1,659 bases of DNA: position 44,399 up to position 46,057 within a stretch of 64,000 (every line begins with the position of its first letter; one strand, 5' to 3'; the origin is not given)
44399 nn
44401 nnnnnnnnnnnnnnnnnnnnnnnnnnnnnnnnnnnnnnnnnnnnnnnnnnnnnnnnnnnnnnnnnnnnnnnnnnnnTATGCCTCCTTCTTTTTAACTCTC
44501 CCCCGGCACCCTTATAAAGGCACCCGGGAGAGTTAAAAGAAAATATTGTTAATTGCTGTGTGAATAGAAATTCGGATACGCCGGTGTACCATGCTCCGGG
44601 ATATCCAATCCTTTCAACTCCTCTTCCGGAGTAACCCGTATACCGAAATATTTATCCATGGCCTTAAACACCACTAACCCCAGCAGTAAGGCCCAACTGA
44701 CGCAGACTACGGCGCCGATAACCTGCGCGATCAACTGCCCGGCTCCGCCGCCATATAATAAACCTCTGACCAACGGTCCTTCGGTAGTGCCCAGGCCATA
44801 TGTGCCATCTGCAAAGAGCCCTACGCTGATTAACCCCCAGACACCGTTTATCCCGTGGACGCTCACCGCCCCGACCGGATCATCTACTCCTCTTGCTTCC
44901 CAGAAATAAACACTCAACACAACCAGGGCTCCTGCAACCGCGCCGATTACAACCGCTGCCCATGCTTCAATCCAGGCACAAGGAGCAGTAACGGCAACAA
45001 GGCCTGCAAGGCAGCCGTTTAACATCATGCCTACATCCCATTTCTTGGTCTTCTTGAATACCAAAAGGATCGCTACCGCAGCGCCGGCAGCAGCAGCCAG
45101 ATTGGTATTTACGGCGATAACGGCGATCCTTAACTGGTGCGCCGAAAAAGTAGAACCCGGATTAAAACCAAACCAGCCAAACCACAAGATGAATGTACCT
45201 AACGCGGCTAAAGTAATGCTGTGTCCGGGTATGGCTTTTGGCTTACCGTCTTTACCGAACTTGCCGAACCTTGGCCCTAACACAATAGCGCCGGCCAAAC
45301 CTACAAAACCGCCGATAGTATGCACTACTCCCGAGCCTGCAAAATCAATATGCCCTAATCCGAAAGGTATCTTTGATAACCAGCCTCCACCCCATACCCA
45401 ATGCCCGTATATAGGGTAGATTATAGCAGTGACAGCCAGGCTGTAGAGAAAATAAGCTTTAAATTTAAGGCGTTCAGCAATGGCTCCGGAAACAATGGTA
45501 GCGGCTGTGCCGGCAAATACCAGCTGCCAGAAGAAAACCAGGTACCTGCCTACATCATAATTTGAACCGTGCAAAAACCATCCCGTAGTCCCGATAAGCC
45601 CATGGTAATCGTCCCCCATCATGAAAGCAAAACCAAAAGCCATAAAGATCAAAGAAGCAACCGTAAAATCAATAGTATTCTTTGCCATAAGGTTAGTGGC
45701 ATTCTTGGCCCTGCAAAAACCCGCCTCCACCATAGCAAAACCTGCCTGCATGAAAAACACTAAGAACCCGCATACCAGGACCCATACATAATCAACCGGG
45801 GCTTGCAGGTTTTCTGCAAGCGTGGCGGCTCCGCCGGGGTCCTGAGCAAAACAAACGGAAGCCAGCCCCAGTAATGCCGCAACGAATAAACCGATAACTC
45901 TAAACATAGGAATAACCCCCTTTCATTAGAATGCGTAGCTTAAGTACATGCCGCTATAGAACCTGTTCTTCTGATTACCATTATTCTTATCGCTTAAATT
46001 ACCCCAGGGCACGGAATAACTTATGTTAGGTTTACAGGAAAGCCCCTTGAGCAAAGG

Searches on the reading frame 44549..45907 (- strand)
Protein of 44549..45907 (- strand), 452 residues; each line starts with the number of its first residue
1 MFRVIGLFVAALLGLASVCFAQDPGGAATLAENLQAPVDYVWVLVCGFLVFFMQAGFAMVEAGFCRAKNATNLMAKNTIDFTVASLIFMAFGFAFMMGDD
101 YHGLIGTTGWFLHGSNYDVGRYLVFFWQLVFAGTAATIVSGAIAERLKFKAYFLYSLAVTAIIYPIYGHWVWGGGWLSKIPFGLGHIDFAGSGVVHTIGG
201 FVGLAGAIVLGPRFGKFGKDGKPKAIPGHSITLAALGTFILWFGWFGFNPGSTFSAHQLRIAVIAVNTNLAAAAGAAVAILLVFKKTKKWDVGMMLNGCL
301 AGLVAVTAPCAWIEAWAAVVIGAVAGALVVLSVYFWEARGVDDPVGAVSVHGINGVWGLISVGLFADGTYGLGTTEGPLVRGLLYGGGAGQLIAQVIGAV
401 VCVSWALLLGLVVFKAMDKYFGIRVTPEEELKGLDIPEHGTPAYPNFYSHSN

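Call 10: search_protein_families(library=ncbifam, proteins=[window:44549-45907:-])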
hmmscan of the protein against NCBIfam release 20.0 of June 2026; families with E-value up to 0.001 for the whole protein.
window:44549-45907:- (452 aa): 3 families
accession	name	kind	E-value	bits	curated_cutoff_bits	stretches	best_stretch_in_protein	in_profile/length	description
TIGR00836.1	amt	subfamily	1.2e-135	452.6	343.3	1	39-444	1-406/406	ammonium transporter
TIGR03644.1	marine_trans_1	hypoth_equivalog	1.6e-109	366.4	514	1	39-447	4-404/404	probable ammonium transporter, marine subtype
NF007947.0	PRK10666.1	equivalog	3.4e-53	181.1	657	1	30-444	22-426/428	ammonium transporter AmtB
